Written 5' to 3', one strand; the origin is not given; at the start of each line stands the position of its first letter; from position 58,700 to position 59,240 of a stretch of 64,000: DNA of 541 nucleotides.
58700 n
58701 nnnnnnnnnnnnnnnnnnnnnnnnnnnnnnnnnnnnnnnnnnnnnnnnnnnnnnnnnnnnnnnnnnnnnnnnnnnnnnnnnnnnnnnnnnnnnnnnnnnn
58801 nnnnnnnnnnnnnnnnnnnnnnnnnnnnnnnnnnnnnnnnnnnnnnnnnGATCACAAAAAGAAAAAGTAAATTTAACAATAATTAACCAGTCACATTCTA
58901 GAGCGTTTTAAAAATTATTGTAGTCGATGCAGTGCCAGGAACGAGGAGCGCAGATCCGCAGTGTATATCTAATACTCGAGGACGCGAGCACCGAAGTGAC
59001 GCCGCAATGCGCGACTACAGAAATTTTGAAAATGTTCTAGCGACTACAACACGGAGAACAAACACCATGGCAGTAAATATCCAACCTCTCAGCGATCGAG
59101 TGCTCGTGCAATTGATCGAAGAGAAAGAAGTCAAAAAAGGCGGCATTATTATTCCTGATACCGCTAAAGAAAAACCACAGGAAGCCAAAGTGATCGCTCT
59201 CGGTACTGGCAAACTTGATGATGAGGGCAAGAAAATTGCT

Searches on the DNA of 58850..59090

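Call 54: search_rna_families(source=window, start=58850, end=59090, threshold=evalue, max_evalue=10)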
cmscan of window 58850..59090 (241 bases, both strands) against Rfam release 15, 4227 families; matches with E-value up to 10: 2.
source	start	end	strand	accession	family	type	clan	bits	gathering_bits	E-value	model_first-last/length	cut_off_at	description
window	59014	59063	-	RF02133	HOXB13-AS1_2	Gene; lncRNA;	-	11.4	40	2.1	26-81/81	no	HOXB13 antisense RNA 1 conserved region 2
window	59020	59060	-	RF02171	RFPL3-AS1_1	Gene; lncRNA;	-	11.1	70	1.8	49-88/88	no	RFPL3 antisense RNA 1 conserved region 1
